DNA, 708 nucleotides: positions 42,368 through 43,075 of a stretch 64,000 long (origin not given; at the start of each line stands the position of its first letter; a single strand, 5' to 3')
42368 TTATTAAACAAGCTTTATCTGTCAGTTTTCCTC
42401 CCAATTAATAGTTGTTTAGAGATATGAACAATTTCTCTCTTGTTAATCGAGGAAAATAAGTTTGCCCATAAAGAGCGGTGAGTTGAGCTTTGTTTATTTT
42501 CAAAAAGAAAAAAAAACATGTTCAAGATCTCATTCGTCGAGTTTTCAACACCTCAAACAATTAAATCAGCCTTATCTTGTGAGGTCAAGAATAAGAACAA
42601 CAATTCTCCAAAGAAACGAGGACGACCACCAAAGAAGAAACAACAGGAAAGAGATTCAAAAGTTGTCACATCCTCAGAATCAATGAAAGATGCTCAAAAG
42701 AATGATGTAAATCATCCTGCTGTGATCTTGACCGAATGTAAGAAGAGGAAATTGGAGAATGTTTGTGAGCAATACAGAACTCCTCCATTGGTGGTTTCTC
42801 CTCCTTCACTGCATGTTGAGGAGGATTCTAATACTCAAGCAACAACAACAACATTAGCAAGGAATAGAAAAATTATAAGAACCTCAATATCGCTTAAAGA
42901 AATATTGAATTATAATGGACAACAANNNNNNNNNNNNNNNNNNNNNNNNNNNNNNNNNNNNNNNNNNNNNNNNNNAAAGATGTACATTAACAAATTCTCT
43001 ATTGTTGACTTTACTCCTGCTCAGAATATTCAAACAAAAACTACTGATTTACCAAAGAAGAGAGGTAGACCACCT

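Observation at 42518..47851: Clustered family of small AT-hook proteins with conserved N-terminal (M.x.KFSIV[DEQ]F) and extreme C-terminal ([KR]IIR[ST]SIS[IL][KQ]E[IL]LN*) motifs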

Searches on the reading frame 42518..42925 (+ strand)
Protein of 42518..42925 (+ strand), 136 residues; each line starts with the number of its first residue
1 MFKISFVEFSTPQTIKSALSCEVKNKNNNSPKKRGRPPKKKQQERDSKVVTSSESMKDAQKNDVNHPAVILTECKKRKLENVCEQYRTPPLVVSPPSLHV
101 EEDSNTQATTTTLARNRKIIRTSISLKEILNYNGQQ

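Call 7: search_protein_families(library=pfam, max_evalue=1, proteins=[window:42518-42925:+])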
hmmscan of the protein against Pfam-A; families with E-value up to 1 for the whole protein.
seq(136 aa): 3 families
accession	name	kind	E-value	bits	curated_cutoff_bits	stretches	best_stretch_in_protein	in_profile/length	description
PF15170.11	CaM-KIIN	-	0.09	13.4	27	1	18-65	25-73/79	Calcium/calmodulin-dependent protein kinase II inhibitor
PF02178.24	AT_hook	-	0.094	13.1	17.4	1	31-42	1-12/13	AT hook motif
PF24933.1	DUF7751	-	0.19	12.6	27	0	40-58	37-55/61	Domain of unknown function (DUF7751)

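Call 8: find_homologous_proteins(query=A1, max_evalue=0.01)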
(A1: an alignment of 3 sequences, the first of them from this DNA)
Query A1 (3 sequences) (136 aa, profile of the alignment): 12 proteins with E <= 0.01 among 4839 candidates.
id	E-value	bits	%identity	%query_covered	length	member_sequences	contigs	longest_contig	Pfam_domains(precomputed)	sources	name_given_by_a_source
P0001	9.2e-80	284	26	95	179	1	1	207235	-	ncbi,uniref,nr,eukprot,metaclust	ncbi:predicted protein [Naegleria gruberi]|uniref:Predicted protein n=1 Tax=Naegleria gruberi TaxID=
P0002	1.5e-55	206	33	40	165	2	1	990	-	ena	-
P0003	8.0e-52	193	33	40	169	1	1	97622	-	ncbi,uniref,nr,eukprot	ncbi:predicted protein [Naegleria gruberi]|uniref:Predicted protein n=1 Tax=Naegleria gruberi TaxID=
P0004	2.0e-32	130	92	96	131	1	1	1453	-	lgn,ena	-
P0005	1.3e-21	95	39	40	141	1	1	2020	-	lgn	-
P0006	3.7e-12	64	32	95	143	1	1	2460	-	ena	-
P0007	8.3e-11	60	27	95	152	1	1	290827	-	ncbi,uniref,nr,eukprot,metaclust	ncbi:predicted protein [Naegleria gruberi]|uniref:Predicted protein n=1 Tax=Naegleria gruberi TaxID=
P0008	2.7e-6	45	58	18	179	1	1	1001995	-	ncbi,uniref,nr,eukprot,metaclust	ncbi:predicted protein [Naegleria gruberi]|uniref:Predicted protein n=1 Tax=Naegleria gruberi TaxID=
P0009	4.1e-5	42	73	11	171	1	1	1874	-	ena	-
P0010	5.2e-5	41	29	68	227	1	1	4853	PF02178.25,PF17208.9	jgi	jgi:hypothetical protein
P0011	8.4e-4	37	30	60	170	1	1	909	PF02178.25,PF17208.9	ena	-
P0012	1.0e-3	37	28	73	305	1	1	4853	PF02178.25,PF17208.9,PF05406.21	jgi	jgi:predicted DNA-binding WGR domain protein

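Call 13: list_cluster_members(proteins=[P0001, P0003, P0007, P0008, P0004, P0005, P0006, P0009, P0002])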
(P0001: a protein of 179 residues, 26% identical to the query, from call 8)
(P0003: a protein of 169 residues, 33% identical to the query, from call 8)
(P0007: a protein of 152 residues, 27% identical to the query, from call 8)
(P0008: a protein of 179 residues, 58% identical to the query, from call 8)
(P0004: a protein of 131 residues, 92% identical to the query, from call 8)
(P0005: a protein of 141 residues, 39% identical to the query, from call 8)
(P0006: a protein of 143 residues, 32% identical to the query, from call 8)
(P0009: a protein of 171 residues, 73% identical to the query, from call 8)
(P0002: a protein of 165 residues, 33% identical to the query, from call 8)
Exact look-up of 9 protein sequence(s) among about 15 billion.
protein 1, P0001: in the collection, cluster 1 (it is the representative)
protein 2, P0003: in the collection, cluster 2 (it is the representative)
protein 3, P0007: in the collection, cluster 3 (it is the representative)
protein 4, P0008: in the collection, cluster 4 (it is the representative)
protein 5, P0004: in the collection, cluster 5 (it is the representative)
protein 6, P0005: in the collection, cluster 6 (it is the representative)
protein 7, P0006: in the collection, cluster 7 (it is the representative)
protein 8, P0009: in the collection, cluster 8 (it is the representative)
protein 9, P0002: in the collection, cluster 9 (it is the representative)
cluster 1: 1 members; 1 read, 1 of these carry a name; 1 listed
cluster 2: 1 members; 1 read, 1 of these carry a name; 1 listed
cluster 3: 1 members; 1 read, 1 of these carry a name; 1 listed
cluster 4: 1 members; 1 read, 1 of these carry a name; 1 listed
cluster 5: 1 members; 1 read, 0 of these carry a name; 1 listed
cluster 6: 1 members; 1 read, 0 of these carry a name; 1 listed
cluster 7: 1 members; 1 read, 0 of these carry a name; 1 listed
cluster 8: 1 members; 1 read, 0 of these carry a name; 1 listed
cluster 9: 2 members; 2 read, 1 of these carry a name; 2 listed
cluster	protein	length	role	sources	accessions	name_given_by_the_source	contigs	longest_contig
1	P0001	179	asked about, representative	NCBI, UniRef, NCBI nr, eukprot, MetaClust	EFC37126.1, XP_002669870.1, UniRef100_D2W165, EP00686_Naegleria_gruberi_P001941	predicted protein [Naegleria gruberi] | Predicted protein n=1 Tax=Naegleria gruberi TaxID=5762 RepID=D2W165_NAEGR | uncharacterized protein NAEGRDRAFT_75105 [Naegleria gruberi]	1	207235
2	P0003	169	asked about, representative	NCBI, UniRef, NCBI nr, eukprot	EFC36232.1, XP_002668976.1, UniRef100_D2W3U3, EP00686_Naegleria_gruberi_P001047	predicted protein [Naegleria gruberi] | Predicted protein n=1 Tax=Naegleria gruberi TaxID=5762 RepID=D2W3U3_NAEGR | uncharacterized protein NAEGRDRAFT_76067 [Naegleria gruberi]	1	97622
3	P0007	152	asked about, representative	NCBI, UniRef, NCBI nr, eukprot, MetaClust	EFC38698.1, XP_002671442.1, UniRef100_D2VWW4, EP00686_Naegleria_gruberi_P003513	predicted protein [Naegleria gruberi] | Predicted protein n=1 Tax=Naegleria gruberi TaxID=5762 RepID=D2VWW4_NAEGR | uncharacterized protein NAEGRDRAFT_73527 [Naegleria gruberi]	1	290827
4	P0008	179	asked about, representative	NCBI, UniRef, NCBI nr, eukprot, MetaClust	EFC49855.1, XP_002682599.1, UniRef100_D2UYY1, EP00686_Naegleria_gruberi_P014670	predicted protein [Naegleria gruberi] | Predicted protein n=1 Tax=Naegleria gruberi TaxID=5762 RepID=D2UYY1_NAEGR | uncharacterized protein NAEGRDRAFT_61743 [Naegleria gruberi]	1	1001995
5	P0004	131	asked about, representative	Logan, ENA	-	-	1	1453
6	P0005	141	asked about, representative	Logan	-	-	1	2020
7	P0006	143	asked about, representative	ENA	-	-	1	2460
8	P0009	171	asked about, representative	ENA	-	-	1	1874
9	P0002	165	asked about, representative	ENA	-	-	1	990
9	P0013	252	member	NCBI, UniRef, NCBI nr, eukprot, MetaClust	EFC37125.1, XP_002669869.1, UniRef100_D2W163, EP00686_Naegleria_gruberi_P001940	predicted protein [Naegleria gruberi] | Predicted protein n=1 Tax=Naegleria gruberi TaxID=5762 RepID=D2W163_NAEGR | uncharacterized protein NAEGRDRAFT_75103 [Naegleria gruberi]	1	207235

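Call 15: find_encoding_contigs(protein=P0003, flank=10000, max_places=4)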
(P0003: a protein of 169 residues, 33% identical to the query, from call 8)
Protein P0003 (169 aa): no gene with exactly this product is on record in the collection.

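Call 16: find_encoding_contigs(protein=P0004, flank=5000, max_places=4)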
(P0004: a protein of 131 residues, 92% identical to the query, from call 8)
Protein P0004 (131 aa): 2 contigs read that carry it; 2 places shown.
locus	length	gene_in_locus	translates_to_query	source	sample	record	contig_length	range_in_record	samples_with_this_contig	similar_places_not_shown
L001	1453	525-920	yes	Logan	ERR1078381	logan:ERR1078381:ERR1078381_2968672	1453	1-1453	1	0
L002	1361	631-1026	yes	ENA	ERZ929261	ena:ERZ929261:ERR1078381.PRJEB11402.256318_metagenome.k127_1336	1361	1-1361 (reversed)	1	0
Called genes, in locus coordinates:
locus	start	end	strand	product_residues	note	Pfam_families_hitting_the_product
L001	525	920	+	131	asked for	-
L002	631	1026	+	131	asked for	-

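Call 17: find_encoding_contigs(protein=P0002, flank=5000, max_places=4)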
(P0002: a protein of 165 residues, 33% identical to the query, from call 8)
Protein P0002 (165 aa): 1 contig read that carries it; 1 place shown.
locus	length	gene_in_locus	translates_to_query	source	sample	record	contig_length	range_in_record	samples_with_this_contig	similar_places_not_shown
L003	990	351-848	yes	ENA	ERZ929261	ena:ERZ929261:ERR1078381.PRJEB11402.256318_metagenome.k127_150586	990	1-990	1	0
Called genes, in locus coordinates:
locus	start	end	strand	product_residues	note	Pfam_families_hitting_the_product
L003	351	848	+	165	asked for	-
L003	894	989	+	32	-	?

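Call 19: find_encoding_contigs(protein=P0005, flank=5000, max_places=4)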
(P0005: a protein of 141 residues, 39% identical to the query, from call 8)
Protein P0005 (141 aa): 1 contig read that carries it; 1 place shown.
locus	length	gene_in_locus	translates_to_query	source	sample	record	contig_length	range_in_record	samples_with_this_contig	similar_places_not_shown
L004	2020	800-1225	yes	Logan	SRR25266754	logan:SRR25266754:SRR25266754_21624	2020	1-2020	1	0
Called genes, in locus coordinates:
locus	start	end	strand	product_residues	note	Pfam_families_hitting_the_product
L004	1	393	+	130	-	?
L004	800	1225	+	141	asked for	-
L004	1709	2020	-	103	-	?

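Call 20: find_encoding_contigs(protein=P0006, flank=5000, max_places=4)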
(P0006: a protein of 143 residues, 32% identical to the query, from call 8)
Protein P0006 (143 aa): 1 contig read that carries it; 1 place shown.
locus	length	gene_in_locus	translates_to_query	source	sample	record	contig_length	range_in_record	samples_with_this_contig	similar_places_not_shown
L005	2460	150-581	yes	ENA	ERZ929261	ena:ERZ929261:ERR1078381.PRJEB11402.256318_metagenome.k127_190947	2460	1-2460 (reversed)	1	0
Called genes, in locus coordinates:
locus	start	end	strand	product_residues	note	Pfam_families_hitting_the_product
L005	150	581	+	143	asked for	-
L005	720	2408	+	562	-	-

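Call 21: find_encoding_contigs(protein=P0009, flank=5000, max_places=4)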
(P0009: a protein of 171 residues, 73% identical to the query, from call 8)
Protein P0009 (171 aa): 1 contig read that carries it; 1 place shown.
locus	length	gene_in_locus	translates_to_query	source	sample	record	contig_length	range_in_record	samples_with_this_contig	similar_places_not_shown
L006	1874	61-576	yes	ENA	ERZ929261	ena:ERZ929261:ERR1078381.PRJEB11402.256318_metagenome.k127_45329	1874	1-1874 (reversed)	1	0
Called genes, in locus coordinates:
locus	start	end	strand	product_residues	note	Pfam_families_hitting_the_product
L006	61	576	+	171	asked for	-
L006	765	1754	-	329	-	PF00069:Pkinase, PF07714:PK_Tyr_Ser-Thr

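Call 25: search_protein_representatives(alignment_id=A2)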
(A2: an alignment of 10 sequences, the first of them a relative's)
Query: 10 sequences, 154 profile positions. Proteins with E-value up to 0.001 (for the whole library): 32; up to 1e-10: 9; up to 1e-30: 6. The best 32 are listed.
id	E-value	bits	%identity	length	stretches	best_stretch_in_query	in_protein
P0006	6.6e-45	169.6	-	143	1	1-154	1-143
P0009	6.8e-45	169.6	-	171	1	1-154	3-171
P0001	8.7e-42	159.5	-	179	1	1-154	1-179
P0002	5.4e-39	150.4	-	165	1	1-154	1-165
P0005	2.0e-38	148.6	-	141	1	1-154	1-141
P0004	3.1e-35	138.2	-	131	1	1-154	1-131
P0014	1.4e-27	113.3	-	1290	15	26-48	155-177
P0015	1.1e-13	68.2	-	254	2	2-139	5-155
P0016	1.2e-13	68.0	-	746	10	13-49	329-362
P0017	1.2e-08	51.9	-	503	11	30-86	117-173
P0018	7.6e-08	49.2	-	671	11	15-47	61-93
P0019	3.6e-07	47.0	-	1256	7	31-95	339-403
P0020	6.3e-06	43.0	-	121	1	37-154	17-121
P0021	1.4e-05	41.9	-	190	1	2-154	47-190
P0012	2.6e-05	41.0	-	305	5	29-50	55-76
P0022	2.7e-05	41.0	-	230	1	1-154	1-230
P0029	1.9e-04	38.2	-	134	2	122-154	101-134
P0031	3.7e-04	37.2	-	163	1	3-154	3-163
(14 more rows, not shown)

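Call 27: list_cluster_members(proteins=[P0015, P0020, P0021, P0022, P0029, P0031])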
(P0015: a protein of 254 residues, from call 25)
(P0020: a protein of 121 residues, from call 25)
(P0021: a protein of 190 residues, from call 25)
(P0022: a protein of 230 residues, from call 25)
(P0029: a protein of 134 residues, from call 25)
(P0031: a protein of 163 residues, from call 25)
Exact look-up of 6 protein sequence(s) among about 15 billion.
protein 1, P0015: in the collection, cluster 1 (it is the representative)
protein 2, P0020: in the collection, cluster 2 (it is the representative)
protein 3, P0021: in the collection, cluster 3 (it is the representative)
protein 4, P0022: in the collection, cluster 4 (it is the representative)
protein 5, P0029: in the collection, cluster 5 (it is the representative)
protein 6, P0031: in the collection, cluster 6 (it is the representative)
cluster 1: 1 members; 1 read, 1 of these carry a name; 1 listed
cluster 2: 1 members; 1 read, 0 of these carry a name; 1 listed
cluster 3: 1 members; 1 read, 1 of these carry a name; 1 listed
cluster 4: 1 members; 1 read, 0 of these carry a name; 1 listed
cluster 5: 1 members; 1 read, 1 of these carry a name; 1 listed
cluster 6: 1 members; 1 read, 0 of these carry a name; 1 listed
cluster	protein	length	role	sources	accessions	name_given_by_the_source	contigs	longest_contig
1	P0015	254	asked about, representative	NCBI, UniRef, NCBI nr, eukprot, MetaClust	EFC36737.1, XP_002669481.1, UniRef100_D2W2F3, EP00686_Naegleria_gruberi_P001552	hypothetical protein NAEGRDRAFT_82132 [Naegleria gruberi] | Uncharacterized protein n=1 Tax=Naegleria gruberi TaxID=5762 RepID=D2W2F3_NAEGR | uncharacterized protein NAEGRDRAFT_82132 [Naegleria gruberi]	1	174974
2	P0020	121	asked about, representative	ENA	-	-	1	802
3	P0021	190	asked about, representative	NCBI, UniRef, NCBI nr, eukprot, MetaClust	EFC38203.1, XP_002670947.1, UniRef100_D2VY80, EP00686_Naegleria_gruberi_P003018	predicted protein [Naegleria gruberi] | Predicted protein n=1 Tax=Naegleria gruberi TaxID=5762 RepID=D2VY80_NAEGR | uncharacterized protein NAEGRDRAFT_81683 [Naegleria gruberi]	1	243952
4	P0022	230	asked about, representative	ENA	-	-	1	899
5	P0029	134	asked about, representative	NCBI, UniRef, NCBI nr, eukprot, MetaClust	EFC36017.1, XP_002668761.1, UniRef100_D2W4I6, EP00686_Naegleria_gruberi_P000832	predicted protein [Naegleria gruberi] | Predicted protein n=1 Tax=Naegleria gruberi TaxID=5762 RepID=D2W4I6_NAEGR | uncharacterized protein NAEGRDRAFT_76321 [Naegleria gruberi]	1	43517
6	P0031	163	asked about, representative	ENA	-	-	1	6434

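Call 29: find_homologous_proteins(query=A3, max_evalue=0.1)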
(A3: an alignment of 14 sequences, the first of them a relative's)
Query A3 (14 sequences) (179 aa, profile of the alignment): 9 proteins with E <= 0.1 among 2416 candidates.
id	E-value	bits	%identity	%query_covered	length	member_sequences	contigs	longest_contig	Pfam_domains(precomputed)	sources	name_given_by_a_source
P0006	5.4e-38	149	32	100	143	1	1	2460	-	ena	-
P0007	2.4e-37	147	33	99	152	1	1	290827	-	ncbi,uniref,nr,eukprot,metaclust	ncbi:predicted protein [Naegleria gruberi]|uniref:Predicted protein n=1 Tax=Naegleria gruberi TaxID=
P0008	1.1e-32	132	28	42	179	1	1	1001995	-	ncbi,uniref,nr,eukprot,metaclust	ncbi:predicted protein [Naegleria gruberi]|uniref:Predicted protein n=1 Tax=Naegleria gruberi TaxID=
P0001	1.6e-31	128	100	100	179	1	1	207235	-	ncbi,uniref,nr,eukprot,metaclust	ncbi:predicted protein [Naegleria gruberi]|uniref:Predicted protein n=1 Tax=Naegleria gruberi TaxID=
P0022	8.2e-25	106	33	44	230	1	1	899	-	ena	-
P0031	4.1e-21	94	69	9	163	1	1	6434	-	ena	-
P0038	4.0e-20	91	69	9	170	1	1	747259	-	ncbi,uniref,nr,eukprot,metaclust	ncbi:predicted protein [Naegleria gruberi]|uniref:Predicted protein n=1 Tax=Naegleria gruberi TaxID=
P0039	3.8e-9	55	65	9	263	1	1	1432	-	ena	-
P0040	2.0e-8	53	41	42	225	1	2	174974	-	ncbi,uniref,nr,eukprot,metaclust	ncbi:predicted protein [Naegleria gruberi]|uniref:Predicted protein n=1 Tax=Naegleria gruberi TaxID=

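Call 31: find_encoding_contigs(protein=P0031, flank=5000, max_places=3)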
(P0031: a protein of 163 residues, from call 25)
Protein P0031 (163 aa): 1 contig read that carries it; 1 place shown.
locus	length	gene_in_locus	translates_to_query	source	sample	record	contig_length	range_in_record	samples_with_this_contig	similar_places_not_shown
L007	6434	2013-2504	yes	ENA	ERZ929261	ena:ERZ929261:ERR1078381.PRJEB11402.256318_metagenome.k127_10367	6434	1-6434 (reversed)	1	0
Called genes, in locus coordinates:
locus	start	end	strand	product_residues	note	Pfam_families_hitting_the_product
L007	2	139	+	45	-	?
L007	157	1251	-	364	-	-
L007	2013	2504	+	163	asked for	-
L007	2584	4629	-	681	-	PF00644:PARP (weak), PF01753:zf-MYND, PF24324:MYND_ZMYND11_ZMYD8 (weak)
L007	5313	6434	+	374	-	?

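Call 34: find_encoding_contigs(protein=P0015, flank=10000, max_places=3)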
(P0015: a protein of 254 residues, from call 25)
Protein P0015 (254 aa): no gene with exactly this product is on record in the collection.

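Call 35: find_encoding_contigs(protein=P0001, flank=10000, max_places=3)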
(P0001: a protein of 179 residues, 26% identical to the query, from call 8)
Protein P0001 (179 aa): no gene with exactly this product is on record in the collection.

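Call 36: find_related_loci(query=A3, collection=metagenome_contigs, flank=5000)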
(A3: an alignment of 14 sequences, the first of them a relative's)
Query A3 (179 aa) in metagenome_contigs; peptide patterns used: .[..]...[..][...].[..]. (x = any residue, [..] = any of these).
45 stretches matched a pattern, but none encodes a relative of the query by tblastn (E <= 1e-3).

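Call 49: predict_structure(alignment_id=A4)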
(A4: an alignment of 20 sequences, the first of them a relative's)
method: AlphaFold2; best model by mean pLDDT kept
length: 179 residues; sequences in the alignment: 20
mean_pLDDT: 55.3   pTM: 0.20
mean pLDDT of the five models: 55.3, 55.2, 54.7, 51.8, 51.7
residues with pLDDT >= 90: 0; 70-90: 29; 50-70: 76; < 50: 74
segments of 3 or more residues with pLDDT < 50: 17-27, 85-90, 97-100, 109-111, 121-123, 128-139, 141-151, 153-159
pLDDT, mean of each block of 10 residues (from residue 1): 61 56 47 51 52 72 64 64 49 50 51 52 46 43 44 45 69 83
secondary structure, 60 per line:
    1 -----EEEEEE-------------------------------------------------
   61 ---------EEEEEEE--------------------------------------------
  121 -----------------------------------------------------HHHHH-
elements in order: E6-11 E70-76 H174-178

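Call 55: search_solved_structures(query=A4, max_evalue=10, show_alignments=3)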
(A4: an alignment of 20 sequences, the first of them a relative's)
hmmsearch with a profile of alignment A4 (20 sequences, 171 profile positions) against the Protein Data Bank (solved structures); distinct sequences matched with E-value up to 10: 1.
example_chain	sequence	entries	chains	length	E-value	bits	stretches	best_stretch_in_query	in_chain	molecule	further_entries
4gur_B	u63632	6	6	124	0.26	14.9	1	26-51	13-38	Putative oxidoreductase GLYR1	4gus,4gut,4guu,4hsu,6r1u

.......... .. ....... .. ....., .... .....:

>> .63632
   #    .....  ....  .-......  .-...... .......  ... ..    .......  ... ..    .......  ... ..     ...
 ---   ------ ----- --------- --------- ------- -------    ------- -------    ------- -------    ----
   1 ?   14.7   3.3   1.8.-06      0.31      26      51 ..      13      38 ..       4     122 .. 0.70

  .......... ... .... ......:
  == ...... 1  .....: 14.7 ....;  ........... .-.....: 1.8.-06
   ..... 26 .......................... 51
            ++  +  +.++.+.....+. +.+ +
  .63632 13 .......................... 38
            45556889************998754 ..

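Call 58: predict_structure(alignment_id=A5)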
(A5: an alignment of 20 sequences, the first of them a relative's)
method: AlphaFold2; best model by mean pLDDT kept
length: 143 residues; sequences in the alignment: 20
mean_pLDDT: 61.2   pTM: 0.28
mean pLDDT of the five models: 61.2, 59.0, 58.2, 57.2, 55.8
residues with pLDDT >= 90: 1; 70-90: 40; 50-70: 60; < 50: 42
segments of 3 or more residues with pLDDT < 50: 79-88, 90-93, 95-109, 112-115, 117-124
pLDDT, mean of each block of 10 residues (from residue 1): 74 67 58 62 69 61 79 54 48 48 45 47 54 84 81
secondary structure, 60 per line:
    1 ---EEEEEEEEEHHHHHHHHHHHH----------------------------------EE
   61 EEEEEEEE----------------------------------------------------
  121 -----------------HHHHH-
elements in order: E4-12 H13-24 E59-68 H138-142

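Call 62: fold_search(model_id=the predicted structure, library=pdb)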
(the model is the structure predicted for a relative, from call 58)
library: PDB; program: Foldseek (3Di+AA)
matches with E <= 10: 0; with E <= 0.001: 0
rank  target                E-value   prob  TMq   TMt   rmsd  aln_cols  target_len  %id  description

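Call 83: find_related_loci(query=A4, collection=viral_contigs, flank=3000)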
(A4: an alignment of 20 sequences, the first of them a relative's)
Query A4 (179 aa) in viral_contigs; peptide patterns used: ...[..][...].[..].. (x = any residue, [..] = any of these).
17 stretches matched a pattern, but none encodes a relative of the query by tblastn (E <= 1e-3).
